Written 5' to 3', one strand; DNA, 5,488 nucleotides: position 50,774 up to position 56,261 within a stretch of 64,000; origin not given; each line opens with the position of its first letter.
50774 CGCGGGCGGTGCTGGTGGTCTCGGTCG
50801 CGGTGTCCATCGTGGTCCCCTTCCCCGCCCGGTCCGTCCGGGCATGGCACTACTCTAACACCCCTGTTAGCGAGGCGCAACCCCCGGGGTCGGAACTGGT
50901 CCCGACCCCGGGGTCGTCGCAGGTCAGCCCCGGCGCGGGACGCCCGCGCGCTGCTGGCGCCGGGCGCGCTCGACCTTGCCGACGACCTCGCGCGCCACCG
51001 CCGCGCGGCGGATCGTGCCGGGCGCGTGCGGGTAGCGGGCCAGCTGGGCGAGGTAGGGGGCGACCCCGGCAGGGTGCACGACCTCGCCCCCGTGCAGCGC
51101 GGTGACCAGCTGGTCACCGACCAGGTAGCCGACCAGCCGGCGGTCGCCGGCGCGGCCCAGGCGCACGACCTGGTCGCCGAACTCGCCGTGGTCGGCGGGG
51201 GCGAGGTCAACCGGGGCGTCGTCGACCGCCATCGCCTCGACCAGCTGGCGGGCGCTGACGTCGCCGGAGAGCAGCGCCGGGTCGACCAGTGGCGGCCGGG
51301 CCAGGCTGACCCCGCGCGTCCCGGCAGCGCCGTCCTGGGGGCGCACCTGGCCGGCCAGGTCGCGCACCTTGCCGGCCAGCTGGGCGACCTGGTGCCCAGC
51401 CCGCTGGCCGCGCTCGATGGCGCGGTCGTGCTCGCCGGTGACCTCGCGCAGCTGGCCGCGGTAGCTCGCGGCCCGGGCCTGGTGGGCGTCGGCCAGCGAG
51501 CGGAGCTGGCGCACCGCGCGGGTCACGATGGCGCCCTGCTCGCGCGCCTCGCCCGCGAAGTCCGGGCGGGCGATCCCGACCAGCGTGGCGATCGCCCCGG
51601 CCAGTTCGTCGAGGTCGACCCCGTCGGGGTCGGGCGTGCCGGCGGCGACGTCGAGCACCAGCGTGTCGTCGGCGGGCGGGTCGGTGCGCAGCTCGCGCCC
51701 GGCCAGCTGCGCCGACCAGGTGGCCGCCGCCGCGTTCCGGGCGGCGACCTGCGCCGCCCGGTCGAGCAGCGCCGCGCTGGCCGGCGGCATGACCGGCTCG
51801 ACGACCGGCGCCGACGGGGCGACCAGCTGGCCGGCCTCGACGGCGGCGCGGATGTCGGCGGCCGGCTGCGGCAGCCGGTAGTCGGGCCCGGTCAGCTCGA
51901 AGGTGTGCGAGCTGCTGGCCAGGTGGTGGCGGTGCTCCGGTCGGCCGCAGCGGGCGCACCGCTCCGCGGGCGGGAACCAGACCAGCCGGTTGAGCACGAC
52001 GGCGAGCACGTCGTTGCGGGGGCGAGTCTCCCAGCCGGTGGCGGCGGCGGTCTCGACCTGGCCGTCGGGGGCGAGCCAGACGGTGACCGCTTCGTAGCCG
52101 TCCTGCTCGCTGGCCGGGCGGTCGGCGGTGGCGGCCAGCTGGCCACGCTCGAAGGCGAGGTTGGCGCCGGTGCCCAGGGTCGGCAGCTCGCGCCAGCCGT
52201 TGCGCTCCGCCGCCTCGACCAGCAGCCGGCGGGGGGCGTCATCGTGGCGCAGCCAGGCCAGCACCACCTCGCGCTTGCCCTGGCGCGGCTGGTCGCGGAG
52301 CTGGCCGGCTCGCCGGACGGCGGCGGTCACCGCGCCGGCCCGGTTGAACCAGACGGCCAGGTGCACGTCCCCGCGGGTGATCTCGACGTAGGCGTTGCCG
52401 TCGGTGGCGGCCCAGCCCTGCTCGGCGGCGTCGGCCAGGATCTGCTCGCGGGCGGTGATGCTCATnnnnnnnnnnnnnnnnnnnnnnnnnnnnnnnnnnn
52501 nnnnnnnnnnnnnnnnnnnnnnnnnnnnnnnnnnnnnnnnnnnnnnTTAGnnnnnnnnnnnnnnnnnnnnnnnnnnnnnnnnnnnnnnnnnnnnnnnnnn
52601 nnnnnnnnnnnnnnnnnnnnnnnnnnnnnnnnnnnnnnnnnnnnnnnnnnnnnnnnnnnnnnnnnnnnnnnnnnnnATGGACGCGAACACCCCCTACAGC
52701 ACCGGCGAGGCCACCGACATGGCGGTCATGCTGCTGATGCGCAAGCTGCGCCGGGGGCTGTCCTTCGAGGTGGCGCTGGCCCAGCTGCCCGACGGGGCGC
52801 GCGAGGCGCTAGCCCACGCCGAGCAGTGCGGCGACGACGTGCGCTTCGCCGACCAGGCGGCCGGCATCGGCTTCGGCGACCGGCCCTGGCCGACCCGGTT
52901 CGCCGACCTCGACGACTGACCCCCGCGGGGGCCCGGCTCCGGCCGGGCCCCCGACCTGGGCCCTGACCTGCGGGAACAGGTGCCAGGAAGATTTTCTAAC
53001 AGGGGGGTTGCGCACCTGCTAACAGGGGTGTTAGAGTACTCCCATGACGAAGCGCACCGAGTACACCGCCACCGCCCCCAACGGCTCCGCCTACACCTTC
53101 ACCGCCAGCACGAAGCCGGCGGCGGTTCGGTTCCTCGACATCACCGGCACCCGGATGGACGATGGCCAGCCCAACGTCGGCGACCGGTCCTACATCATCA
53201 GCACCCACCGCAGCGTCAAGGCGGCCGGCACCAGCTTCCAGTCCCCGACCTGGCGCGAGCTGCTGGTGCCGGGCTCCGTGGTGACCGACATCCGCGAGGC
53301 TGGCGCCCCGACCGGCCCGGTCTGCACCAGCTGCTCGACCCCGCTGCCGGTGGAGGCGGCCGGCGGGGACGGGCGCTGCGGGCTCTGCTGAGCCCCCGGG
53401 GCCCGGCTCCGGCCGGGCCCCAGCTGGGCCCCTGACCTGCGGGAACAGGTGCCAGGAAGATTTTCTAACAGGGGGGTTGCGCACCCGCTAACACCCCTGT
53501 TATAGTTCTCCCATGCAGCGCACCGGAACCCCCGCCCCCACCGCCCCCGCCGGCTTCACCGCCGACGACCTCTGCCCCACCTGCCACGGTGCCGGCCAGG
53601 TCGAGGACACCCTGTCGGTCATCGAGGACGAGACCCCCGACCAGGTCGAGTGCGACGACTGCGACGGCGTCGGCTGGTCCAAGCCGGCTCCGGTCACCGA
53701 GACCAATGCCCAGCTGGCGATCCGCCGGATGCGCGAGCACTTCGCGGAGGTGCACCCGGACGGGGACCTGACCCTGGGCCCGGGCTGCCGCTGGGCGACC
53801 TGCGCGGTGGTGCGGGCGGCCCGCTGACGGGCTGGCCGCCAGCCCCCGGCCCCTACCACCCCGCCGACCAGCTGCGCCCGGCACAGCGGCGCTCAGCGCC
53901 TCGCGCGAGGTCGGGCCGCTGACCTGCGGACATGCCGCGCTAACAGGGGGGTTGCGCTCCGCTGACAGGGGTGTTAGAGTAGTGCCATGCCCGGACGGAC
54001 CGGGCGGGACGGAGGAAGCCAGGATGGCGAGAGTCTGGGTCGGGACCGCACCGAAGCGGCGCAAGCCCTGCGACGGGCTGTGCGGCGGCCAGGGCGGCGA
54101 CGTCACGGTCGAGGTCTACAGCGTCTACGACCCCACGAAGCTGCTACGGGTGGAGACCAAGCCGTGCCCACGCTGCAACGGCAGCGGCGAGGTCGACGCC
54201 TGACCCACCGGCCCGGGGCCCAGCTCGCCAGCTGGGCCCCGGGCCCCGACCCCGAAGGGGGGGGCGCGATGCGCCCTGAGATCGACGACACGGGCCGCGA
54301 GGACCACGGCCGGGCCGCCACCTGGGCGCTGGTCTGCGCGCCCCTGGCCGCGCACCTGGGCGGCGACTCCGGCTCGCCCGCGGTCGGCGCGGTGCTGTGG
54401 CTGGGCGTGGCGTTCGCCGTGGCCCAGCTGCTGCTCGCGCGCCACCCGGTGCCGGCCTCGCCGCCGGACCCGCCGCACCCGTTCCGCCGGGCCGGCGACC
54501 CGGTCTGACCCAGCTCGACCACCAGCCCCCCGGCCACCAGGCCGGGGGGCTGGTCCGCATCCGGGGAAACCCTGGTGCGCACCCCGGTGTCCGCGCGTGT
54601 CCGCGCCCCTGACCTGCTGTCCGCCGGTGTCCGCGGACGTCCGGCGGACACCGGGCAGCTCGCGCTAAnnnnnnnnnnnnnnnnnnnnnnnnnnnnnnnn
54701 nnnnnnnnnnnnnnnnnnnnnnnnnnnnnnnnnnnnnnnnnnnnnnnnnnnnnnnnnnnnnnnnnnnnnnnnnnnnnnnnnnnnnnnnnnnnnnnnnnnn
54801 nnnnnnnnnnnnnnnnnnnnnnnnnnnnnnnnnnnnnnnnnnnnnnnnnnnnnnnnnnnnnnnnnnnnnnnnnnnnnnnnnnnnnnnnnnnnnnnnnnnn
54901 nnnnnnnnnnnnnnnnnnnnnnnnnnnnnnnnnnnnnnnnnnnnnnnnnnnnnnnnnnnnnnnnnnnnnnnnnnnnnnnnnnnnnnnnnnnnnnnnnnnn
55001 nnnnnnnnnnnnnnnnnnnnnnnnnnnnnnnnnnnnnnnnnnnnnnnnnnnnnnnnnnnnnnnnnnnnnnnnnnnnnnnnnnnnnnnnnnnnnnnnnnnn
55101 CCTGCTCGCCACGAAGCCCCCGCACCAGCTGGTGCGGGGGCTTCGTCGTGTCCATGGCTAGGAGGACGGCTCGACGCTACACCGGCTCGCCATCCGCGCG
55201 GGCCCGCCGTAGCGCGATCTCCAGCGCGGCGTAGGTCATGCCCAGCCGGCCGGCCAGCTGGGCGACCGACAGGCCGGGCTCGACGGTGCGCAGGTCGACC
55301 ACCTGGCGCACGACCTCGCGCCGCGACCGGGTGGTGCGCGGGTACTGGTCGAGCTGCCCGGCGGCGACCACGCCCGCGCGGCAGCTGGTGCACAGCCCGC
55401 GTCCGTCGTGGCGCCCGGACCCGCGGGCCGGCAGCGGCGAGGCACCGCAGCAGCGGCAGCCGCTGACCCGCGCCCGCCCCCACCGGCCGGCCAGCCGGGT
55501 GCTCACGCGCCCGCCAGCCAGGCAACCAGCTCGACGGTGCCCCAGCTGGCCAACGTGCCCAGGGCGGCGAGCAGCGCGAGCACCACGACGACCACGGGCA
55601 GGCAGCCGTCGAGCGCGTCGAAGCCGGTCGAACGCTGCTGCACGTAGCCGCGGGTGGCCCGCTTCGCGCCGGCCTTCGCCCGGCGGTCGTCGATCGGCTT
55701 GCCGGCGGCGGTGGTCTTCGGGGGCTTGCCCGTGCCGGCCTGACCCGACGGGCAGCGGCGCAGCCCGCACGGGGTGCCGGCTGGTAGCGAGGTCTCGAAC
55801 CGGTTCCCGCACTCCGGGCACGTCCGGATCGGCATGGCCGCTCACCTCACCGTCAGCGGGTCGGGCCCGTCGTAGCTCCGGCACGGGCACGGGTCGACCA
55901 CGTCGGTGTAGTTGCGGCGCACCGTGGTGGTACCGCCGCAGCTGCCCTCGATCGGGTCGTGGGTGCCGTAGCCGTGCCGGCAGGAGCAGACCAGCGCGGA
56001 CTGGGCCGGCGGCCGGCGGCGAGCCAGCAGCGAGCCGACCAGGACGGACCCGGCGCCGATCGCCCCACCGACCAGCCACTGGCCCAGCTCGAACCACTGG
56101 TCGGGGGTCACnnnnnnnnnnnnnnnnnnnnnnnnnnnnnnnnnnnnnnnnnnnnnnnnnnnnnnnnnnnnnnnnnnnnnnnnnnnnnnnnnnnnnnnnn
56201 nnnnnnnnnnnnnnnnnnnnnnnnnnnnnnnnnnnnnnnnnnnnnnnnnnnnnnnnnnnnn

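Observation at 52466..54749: An ~80 bp promoter / dual-operator / leader cassette recurs at least 15 times in both orientations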

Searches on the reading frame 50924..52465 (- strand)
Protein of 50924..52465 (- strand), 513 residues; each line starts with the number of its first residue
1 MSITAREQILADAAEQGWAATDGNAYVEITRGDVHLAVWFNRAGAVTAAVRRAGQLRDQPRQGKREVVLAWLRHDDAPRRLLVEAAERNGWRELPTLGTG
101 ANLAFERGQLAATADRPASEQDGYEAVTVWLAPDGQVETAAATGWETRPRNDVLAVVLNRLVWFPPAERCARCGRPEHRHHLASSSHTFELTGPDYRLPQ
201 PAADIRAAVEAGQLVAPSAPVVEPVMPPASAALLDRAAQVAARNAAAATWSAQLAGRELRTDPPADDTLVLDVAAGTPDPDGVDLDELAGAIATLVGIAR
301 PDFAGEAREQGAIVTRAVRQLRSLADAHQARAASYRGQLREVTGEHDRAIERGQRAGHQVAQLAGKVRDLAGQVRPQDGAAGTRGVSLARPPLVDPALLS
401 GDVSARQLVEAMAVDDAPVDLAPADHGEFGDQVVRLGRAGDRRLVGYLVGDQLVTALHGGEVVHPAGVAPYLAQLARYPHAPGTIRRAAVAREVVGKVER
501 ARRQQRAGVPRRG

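Call 11: search_protein_families(library=pfam, proteins=[window:50924-52465:-], max_evalue=0.01)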
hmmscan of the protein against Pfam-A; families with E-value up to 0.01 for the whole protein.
window:50924-52465:- (513 aa): 0 families

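Call 17: find_encoding_contigs(protein=window:50924-52465:-, flank=10000, max_places=6)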
Protein window:50924-52465:- (513 aa): 2 contigs read that carry it; 2 places shown.
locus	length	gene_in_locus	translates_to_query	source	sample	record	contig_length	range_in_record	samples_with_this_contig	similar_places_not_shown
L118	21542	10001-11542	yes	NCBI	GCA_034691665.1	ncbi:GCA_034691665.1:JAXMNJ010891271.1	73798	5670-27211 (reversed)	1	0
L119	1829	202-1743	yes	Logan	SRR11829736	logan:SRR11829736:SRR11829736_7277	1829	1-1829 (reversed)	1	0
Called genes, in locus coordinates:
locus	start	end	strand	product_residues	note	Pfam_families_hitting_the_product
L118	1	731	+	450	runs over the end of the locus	-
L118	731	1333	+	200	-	-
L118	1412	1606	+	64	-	-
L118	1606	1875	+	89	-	-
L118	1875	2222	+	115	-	-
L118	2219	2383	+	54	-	-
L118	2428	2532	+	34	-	-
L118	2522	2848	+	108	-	-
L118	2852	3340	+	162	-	-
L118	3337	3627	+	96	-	-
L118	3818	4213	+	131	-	-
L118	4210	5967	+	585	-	PF04851:ResIII, PF00271:Helicase_C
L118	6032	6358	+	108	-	-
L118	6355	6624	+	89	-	-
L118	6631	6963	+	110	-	-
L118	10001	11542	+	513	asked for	-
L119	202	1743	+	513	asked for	-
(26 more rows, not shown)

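Call 18: find_related_loci(query=window:50924-52465:-, collection=viral_contigs, flank=10000)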
Query window:50924-52465:- (513 aa) in viral_contigs; peptide patterns used: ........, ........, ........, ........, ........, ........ (x = any residue, [..] = any of these).
13 stretches matched a pattern, but none encodes a relative of the query by tblastn (E <= 1e-3).
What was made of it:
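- Tried and rejected: It found no relatives in viral contigs (call 18).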

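Call 33: search_protein_families(library=phrogs, proteins=[window:50924-52465:-], max_evalue=0.01)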
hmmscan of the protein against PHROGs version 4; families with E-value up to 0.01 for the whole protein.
window:50924-52465:- (513 aa): 0 families

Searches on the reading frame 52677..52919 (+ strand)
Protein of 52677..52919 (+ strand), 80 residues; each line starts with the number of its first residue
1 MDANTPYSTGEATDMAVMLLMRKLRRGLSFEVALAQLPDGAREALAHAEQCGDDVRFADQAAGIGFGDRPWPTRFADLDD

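Call 13: search_protein_families(library=pfam, proteins=[window:52677-52919:+], max_evalue=0.01)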
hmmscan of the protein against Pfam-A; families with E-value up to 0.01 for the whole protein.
window:52677-52919:+ (80 aa): 0 families

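Call 33: search_protein_families(library=phrogs, proteins=[window:52677-52919:+], max_evalue=0.01)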
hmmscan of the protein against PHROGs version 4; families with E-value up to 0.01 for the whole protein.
window:52677-52919:+ (80 aa): 0 families

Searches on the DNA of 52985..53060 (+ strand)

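Call 45: search_dna_similar(query=window:52985-53060:+, collection=phages, mode=distant, max_evalue=10, max_rows=15)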
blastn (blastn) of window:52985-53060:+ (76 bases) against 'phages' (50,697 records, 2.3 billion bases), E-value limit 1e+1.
Records with a match: 5; places in all: 5; records where one place covers at least 80% of the query: 0.
Best place of each record, by identity: >=99% 5.
By first word of the organism name: Bordetella 5.
By host as written in the record: - 3; Bordetella bronchiseptica 2.
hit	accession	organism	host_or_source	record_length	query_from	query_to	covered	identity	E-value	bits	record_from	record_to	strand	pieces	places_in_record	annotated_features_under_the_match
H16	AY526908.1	Bordetella phage BMP-1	-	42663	57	74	24%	100.0%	8e+0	34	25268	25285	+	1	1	none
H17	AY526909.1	Bordetella phage BIP-1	-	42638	57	74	24%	100.0%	8e+0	34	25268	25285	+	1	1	none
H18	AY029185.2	Bordetella phage BPP-1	-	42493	57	74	24%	100.0%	8e+0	34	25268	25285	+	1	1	bbp25: Bbp25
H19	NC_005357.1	Bordetella phage BPP-1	Bordetella bronchiseptica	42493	57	74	24%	100.0%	8e+0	34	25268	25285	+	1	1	terminase family protein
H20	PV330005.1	Bordetella phage vB_BbrP_003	Bordetella bronchiseptica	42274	57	74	24%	100.0%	8e+0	34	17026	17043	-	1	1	terminase large subunit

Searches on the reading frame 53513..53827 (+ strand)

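Call 13: search_protein_families(library=pfam, proteins=[window:53513-53827:+], max_evalue=0.01)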
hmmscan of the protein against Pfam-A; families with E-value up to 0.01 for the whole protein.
window:53513-53827:+ (104 aa): 2 families
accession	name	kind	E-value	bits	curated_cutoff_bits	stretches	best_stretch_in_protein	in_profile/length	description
PF00684.25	DnaJ_CXXCXGXG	-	1.4e-05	25.6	32.7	1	19-54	16-51/65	DnaJ central domain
PF15777.11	Anti-TRAP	-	0.00052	20.4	32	1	20-56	12-42/59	Tryptophan RNA-binding attenuator protein inhibitory protein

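Call 33: search_protein_families(library=phrogs, proteins=[window:53513-53827:+], max_evalue=0.01)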
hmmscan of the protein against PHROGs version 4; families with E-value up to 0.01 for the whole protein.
window:53513-53827:+ (104 aa): 4 families
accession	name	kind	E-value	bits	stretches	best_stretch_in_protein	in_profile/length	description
phrog_6060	-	transcription regulation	4.6e-05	24.3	1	20-58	15-50/61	anti-termination protein Q-like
phrog_127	-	transcription regulation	0.00048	20.8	1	20-58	163-200/253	anti-termination protein Q-like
phrog_3931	-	unknown function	0.0044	18.1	0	20-30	46-56/59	-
phrog_14336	-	unknown function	0.0064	16.8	1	16-66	158-204/363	-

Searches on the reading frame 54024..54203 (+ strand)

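Call 13: search_protein_families(library=pfam, proteins=[window:54024-54203:+], max_evalue=0.01)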
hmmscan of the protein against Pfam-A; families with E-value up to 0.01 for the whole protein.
window:54024-54203:+ (59 aa): 1 family
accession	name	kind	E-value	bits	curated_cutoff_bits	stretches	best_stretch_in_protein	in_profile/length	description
PF00684.25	DnaJ_CXXCXGXG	-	0.0055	17.4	32.7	0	13-57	15-53/65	DnaJ central domain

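Call 33: search_protein_families(library=phrogs, proteins=[window:54024-54203:+], max_evalue=0.01)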
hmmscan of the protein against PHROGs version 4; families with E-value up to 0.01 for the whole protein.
window:54024-54203:+ (59 aa): 0 families

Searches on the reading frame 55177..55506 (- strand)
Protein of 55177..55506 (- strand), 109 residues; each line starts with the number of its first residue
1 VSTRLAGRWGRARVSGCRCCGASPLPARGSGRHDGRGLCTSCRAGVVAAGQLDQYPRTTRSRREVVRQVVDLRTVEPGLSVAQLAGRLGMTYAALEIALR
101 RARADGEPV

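Call 35: search_protein_families(library=pfam, proteins=[window:55177-55506:-], max_evalue=0.05)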
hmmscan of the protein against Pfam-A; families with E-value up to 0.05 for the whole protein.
window:55177-55506:- (109 aa): 2 families
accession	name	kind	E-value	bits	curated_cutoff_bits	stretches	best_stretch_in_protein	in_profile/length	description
PF08281.18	Sigma70_r4_2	-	0.0025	17.9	25.7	1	66-104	15-52/54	Sigma-70, region 4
PF13384.12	HTH_23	-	0.024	14.9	24.6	1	68-107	9-46/50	Homeodomain-like domain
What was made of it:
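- A 109-aa protein with a sigma-region-4-like HTH is encoded at 55177-55506 (call 35).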

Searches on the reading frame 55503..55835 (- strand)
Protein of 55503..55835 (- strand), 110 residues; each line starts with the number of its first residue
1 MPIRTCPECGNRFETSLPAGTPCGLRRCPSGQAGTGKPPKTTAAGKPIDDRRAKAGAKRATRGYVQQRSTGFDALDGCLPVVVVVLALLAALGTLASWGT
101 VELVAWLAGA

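Call 35: search_protein_families(library=pfam, proteins=[window:55503-55835:-], max_evalue=0.05)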
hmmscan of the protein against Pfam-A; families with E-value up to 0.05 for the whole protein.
window:55503-55835:- (110 aa): 1 family
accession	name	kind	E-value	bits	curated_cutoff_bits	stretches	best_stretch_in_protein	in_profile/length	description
PF03553.21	Na_H_antiporter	-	0.014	15.1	23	1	60-106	182-227/303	Na+/H+ antiporter family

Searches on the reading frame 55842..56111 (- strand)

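Call 35: search_protein_families(library=pfam, proteins=[window:55842-56111:-], max_evalue=0.05)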
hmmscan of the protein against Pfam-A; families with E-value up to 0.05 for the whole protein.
window:55842-56111:- (89 aa): 1 family
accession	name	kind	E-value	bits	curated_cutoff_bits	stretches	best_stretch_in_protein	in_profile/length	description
PF25733.1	UL135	-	0.02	14.3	27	1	6-76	2-70/400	Cytomegalovirus UL135 protein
